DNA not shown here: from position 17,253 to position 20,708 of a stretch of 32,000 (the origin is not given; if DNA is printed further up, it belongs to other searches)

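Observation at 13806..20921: Two unrelated secreted enzymes share one expression and export shell, and only the payload domain differs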

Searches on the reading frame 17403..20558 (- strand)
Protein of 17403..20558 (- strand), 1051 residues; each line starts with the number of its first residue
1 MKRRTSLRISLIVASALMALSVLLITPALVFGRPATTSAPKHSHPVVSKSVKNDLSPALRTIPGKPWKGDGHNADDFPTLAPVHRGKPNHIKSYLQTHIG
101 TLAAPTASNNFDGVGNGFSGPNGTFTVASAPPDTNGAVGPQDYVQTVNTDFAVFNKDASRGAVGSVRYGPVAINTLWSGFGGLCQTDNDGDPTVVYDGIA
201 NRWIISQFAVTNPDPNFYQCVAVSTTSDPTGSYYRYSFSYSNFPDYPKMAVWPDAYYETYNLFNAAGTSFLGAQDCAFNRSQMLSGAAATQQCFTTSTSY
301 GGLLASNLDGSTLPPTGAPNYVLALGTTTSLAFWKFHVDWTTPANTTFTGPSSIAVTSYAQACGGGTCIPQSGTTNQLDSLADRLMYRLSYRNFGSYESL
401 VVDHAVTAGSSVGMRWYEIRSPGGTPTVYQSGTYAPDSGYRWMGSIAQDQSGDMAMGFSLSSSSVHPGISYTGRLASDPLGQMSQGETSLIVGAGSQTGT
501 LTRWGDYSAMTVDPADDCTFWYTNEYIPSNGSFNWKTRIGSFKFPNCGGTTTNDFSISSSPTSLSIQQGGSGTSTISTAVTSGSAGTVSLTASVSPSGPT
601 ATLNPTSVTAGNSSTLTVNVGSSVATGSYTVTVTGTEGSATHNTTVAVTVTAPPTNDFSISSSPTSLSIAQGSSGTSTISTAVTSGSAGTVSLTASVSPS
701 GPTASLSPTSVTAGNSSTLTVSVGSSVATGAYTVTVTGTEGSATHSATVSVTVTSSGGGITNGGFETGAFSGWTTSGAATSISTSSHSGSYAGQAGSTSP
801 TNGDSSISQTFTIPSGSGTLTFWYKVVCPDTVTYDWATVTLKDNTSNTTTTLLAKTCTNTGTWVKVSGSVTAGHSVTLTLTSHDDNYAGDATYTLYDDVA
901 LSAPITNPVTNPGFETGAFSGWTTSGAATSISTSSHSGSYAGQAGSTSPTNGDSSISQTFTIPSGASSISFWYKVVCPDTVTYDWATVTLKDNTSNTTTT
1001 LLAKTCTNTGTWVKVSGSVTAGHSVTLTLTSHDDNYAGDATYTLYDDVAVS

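Call 7: search_protein_families(library=pfam, proteins=[window:17403-20558:-], max_evalue=0.01)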
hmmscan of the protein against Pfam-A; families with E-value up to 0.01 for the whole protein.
window:17403-20558:- (1051 aa): 3 families
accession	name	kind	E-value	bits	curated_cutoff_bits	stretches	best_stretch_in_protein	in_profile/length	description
PF02018.23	CBM_4_9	-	2.8e-05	24.9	25.9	2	909-1022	4-119/136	Carbohydrate binding domain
PF14734.12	DUF4469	-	0.0001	22.6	22.6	0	601-640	51-90/101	Domain of unknown function (DUF4469) with IG-like fold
PF07679.22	I-set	-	0.00052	20.5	23.7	0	714-751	53-90/90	Immunoglobulin I-set domain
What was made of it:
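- On CBM_4_9 carbohydrate-binding module (tail of gene B): 24.9 bits against a cut-off of 25.9 (call 7).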

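Call 12: find_encoding_contigs(protein=window:17403-20558:-, flank=10000, max_places=6)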
Protein window:17403-20558:- (1051 aa): 1 contig read that carries it; 1 place shown.
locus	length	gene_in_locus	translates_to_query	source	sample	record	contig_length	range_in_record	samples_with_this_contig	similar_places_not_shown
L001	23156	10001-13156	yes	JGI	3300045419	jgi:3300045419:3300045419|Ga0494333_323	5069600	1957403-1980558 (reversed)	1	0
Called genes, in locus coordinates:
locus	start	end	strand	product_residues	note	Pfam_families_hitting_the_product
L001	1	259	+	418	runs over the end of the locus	PF13527:Acetyltransf_9, PF17668:Acetyltransf_17, PF13530:SCP2_2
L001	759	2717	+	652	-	PF00270:DEAD (weak), PF04851:ResIII (faint), PF13307:Helicase_C_2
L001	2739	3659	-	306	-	PF02498:Bro-N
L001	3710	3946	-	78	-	-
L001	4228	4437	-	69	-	-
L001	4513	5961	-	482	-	PF07969:Amidohydro_3 (weak), PF01979:Amidohydro_1, PF07969:Amidohydro_3 (weak)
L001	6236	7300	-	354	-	PF00296:Bac_luciferase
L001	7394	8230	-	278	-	PF00795:CN_hydrolase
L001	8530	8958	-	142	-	PF01850:PIN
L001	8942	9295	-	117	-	-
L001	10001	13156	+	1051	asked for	-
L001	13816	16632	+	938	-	PF09286:Pro-kuma_activ, PF00082:Peptidase_S8, PF01833:TIG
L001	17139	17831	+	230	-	PF17032:Zn_ribbon_15 (faint), PF12773:DZR, PF13240:Zn_Ribbon_1 (faint), PF13248:Zn_ribbon_3 (faint)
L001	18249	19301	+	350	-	-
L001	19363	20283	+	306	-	PF16881:LIAS_N, PF04055:Radical_SAM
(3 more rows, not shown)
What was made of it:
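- The source is a metagenome-assembled 5.07-Mb contig (call 12).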

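Call 13: find_homologous_proteins(query=window:17403-20558:-)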
Query window:17403-20558:- (1051 aa): 7941 proteins with E <= 0.001 among 8000 candidates; the best 120 are listed.
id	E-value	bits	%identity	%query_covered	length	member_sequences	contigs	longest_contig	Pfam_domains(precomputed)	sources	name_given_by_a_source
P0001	0.0e+0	2286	100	100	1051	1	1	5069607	-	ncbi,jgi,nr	ncbi:MAG: Na-Ca exchanger/integrin-beta4 [Ktedonobacterales bacterium]|jgi:hypothetical protein|nr:M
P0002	0.0e+0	1956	63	75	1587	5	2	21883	PF07679.23,PF02018.24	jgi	jgi:uncharacterized membrane protein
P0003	0.0e+0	1859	50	85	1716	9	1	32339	PF07679.23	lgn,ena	-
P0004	0.0e+0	1816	79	100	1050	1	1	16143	-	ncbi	ncbi:MAG TPA: hypothetical protein VIC85_13020 [Ktedonobacterales bacterium]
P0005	0.0e+0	1815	79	100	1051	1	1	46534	-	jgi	jgi:hypothetical protein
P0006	0.0e+0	1796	79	98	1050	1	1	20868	-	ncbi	ncbi:MAG TPA: hypothetical protein VF040_18155 [Ktedonobacterales bacterium]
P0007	0.0e+0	1793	78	99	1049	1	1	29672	-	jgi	jgi:hypothetical protein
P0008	0.0e+0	1790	78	100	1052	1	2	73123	-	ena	-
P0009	0.0e+0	1786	64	71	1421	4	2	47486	-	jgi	-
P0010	0.0e+0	1786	77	100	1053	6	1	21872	-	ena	-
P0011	0.0e+0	1785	78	100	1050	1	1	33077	-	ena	-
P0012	0.0e+0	1783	78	100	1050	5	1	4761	-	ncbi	-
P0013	0.0e+0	1782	78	100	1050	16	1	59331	PF02018.24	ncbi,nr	ncbi:MAG TPA: hypothetical protein VFW17_15095 [Ktedonobacterales bacterium]|nr:hypothetical protein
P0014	0.0e+0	1768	77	100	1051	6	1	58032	-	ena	-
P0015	0.0e+0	1754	77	100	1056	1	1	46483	-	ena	-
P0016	0.0e+0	1734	75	100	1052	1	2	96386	-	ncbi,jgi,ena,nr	ncbi:MAG TPA: hypothetical protein VKT82_22770 [Ktedonobacterales bacterium]|nr:hypothetical protein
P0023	0.0e+0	1677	59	67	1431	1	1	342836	PF07679.23,PF11797.15,PF18981.7,PF13860.13,PF14734.13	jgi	jgi:hypothetical protein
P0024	0.0e+0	1659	72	61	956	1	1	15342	-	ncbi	-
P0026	0.0e+0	1653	67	61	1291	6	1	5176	PF07679.23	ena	-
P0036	0.0e+0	1550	58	99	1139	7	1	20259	PF07679.23,PF02018.24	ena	-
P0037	0.0e+0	1545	62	86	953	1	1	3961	PF02018.24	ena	-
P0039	0.0e+0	1533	74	38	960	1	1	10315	-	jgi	jgi:hypothetical protein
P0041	0.0e+0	1523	62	58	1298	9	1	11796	PF02018.24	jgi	-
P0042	0.0e+0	1522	73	38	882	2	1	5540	-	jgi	jgi:hypothetical protein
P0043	0.0e+0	1521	63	86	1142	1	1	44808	PF02018.24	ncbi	-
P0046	0.0e+0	1515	61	69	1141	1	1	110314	PF02018.24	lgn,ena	-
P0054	0.0e+0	1493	63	68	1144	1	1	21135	PF02018.24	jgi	jgi:hypothetical protein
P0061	0.0e+0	1474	55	99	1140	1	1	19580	PF02018.24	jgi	-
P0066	0.0e+0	1464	47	96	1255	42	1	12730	PF02018.24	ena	-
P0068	0.0e+0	1451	80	49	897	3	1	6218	-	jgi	jgi:hypothetical protein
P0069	0.0e+0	1450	68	76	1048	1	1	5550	PF02018.24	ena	-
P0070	0.0e+0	1442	52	96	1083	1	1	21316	PF02018.24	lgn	-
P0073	0.0e+0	1435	81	49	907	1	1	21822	-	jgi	jgi:hypothetical protein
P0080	0.0e+0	1418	77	48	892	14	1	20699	-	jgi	jgi:hypothetical protein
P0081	0.0e+0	1414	66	96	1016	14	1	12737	PF02018.24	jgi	jgi:hypothetical protein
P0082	0.0e+0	1413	61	61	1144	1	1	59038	PF02018.24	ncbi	-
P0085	0.0e+0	1407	59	70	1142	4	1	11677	PF21868.4,PF02018.24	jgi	jgi:hypothetical protein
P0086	0.0e+0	1406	74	52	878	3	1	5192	-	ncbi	-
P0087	0.0e+0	1404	57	96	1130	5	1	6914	PF02018.24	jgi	-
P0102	0.0e+0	1383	53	97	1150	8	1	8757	PF02018.24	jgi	jgi:hypothetical protein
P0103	0.0e+0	1380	64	99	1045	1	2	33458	PF02018.24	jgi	jgi:hypothetical protein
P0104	0.0e+0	1379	60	86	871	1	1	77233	PF02018.24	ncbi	ncbi:MAG TPA: hypothetical protein VF812_11585 [Ktedonobacterales bacterium]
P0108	0.0e+0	1372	-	-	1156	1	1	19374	PF02018.24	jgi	-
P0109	0.0e+0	1370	57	56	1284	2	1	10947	PF20773.6,PF02018.24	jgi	jgi:hypothetical protein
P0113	0.0e+0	1363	62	97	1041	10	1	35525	PF02018.24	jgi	-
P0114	0.0e+0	1363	60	71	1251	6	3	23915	PF20773.6,PF02018.24,PF10633.16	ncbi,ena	-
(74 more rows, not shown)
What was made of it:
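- On CBM_4_9 carbohydrate-binding module (tail of gene B): Several homologues carry PF02018 in the precomputed annotation (call 13).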

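Call 15: find_encoding_contigs(protein=P0016, flank=10000, max_places=2)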
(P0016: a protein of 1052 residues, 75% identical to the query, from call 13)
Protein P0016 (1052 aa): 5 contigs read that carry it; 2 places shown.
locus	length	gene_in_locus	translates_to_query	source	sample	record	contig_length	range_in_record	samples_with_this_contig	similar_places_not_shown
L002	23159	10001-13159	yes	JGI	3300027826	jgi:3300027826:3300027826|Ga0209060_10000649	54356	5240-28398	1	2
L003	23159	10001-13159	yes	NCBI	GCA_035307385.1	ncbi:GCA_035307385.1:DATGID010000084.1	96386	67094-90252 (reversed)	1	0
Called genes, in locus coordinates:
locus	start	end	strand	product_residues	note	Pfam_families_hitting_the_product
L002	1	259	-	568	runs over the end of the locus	PF00083:Sugar_tr (faint), PF05977:MFS_3, PF07690:MFS_1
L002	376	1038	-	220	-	PF00440:TetR_N, PF13977:TetR_C_6, PF17940:TetR_C_31 (weak), PF16925:TetR_C_13 (weak)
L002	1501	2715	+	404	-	PF05977:MFS_3, PF07690:MFS_1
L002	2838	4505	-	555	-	PF15902:Sortilin-Vps10 (faint), PF13088:BNR_2 (faint), PF21471:Reelin_subrepeat-B (faint), PF02012:BNR (faint)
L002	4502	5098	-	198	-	PF08281:Sigma70_r4_2, PF04545:Sigma70_r4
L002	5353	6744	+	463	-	PF01336:tRNA_anti-codon, PF00152:tRNA-synt_2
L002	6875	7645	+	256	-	PF01738:DLH, PF12146:Hydrolase_4 (faint)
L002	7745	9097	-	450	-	PF19190:BACON_2 (faint)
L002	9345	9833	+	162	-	-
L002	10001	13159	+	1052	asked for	-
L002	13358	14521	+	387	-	PF01594:AI-2E_transport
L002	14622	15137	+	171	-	PF00293:NUDIX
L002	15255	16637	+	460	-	PF07690:MFS_1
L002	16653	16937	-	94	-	-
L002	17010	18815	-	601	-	-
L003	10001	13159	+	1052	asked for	-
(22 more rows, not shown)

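Call 16: find_encoding_contigs(protein=P0008, flank=10000, max_places=2)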
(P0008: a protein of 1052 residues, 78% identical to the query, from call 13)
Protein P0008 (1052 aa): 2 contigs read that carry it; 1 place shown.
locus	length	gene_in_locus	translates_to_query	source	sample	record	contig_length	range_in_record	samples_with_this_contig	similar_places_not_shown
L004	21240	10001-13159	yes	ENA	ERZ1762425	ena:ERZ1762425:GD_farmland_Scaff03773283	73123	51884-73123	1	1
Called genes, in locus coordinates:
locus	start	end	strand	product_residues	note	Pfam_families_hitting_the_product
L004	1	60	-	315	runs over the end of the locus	PF01255:Prenyltransf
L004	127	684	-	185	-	PF01765:RRF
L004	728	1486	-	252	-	PF00696:AA_kinase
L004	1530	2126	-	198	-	PF00889:EF_TS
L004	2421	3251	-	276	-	PF00318:Ribosomal_S2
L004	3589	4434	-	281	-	PF00296:Bac_luciferase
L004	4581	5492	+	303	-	PF09678:Caa3_CtaG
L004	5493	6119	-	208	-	PF13489:Methyltransf_23, PF01209:Ubie_methyltran, PF13847:Methyltransf_31 (weak), PF08241:Methyltransf_11, PF08242:Methyltransf_12, PF13649:Methyltransf_25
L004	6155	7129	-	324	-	PF03308:MeaB, PF13401:AAA_22 (faint), PF01656:CbiA (weak), PF02492:cobW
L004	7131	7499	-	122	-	PF02310:B12-binding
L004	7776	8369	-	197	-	-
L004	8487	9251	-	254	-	PF01035:DNA_binding_1, PF02805:Ada_Zn_binding (weak)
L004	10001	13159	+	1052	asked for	-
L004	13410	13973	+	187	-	-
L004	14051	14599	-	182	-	PF12867:DinB_2 (weak)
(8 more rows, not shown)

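Call 17: find_encoding_contigs(protein=P0013, flank=10000, max_places=2)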
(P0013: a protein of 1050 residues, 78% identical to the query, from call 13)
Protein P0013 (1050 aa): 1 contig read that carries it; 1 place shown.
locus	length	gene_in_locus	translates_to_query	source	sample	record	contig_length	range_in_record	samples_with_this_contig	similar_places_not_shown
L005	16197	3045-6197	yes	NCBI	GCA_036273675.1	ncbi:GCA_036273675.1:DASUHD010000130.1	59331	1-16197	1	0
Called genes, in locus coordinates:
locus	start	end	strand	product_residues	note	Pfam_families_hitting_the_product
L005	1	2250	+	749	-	?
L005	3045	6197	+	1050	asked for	PF02018:CBM_4_9 (faint)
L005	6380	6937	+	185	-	-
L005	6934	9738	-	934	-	PF00498:FHA, PF16697:Yop-YscD_cpl, PF00498:FHA, PF16697:Yop-YscD_cpl, PF00498:FHA, PF16697:Yop-YscD_cpl, PF00005:ABC_tran, PF01061:ABC2_membrane, +3 more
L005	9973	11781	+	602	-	PF00069:Pkinase, PF07714:PK_Tyr_Ser-Thr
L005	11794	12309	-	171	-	-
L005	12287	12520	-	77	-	-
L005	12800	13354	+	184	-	-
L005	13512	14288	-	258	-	PF00106:adh_short, PF08659:KR, PF13561:adh_short_C2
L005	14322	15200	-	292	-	PF00483:NTP_transferase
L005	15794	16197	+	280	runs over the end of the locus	-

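Call 45: search_protein_families(library=ncbifam, proteins=[window:17403-20558:-], max_evalue=0.1)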
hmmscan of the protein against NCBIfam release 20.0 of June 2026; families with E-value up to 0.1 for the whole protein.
window:17403-20558:- (1051 aa): 4 families
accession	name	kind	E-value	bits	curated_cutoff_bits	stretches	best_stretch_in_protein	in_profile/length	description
NF033675.1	NTTRR-F1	subfamily_domain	1.9e-10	41.1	70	2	905-967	2-60/155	NTTRR-F1 domain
NF058595.1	invert_tail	domain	0.013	15.8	37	2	723-753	82-112/113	lipo-invert putative C-terminal anchoring domain-containing protein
NF033932.1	LapB_rpt_80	domain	0.015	15.6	45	0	627-652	1-26/83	LapB repeat-containing protein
NF007050.0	PRK09504.1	equivalog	0.023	14.8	161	0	834-885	13-64/122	Fe-S cluster assembly scaffold SufA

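Call 55: search_protein_families(library=pfam, proteins=[L005:358-2250:+], max_evalue=0.001)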
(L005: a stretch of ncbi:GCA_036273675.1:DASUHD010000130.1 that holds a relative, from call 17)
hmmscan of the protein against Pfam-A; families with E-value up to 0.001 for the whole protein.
L005:358-2250:+ (630 aa): 0 families

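Call 59: predict_structure(alignment_id=A8)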
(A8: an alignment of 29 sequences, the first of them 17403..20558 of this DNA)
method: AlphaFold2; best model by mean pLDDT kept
length: 1051 residues; sequences in the alignment: 29
mean_pLDDT: 67.2   pTM: 0.39
mean pLDDT of the five models: 67.2, 65.6, 64.5, 63.7, 61.0
residues with pLDDT >= 90: 171; 70-90: 426; 50-70: 183; < 50: 271
segments of 3 or more residues with pLDDT < 50: 1-4, 20-43, 64-136, 301-312, 363-399, 438-552
pLDDT, mean of each block of 10 residues (from residue 1): 48 55 36 28 65 84 41 27 25 24 24 29 36 47 63 67 62 78 69 73 80 68 88 89 70 76 63 79 89 70 44 53 68 74 71 70 42 28 37 38 54 59 61 53 43 45 37 34 32 25 25 30 30 27 29 68 84 82 75 87 87 86 85 85 87 75 85 83 82 89 90 91 75 91 87 69 84 82 88 86 85 76 84 80 83 77 80 84 79 88 80 90 90 90 87 92 80 86 88 91 82 85 91 81 91 76
secondary structure, 60 per line:
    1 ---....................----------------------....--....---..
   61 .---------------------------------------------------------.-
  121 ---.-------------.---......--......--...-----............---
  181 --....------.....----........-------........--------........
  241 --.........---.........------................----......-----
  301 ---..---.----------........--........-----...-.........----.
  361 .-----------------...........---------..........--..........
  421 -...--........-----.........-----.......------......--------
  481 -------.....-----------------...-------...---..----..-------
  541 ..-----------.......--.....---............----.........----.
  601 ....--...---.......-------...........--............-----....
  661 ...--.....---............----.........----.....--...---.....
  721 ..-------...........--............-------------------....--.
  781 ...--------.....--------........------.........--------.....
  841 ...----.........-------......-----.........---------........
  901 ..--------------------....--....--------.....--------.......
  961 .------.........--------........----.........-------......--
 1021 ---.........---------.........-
elements in order (helices of 4 or more, strands of 3 or more residues): H4-23 E46-49 E52-55 E142-147 E150-155 E166-172 H173-177 H183-186 E193-197 E202-209 E217-224 E233-240 E243-251 E255-263 E270-279 H280-285 E290-295 E320-327 E330-337 E347-355 H379-389 E399-408 E411-420 E427-434 E440-448 E454-460 E467-472 E488-492 E510-512 E520-522 E554-560 E563-567 E571-582 E587-595 E600-604 E607-609 E613-619 E627-637 E640-651 E657-663 E666-670 E674-685 E690-698 E703-707 E710-712 E716-722 E730-740 E743-754 E774-777 E780-783 E792-796 E805-812 E819-827 E836-843 E848-856 E864-869 E875-883 E893-902 E923-926 E929-932 E941-945 E954-961 E968-976 E985-992 E997-1005 E1013-1018 E1024-1032 E1042-1050
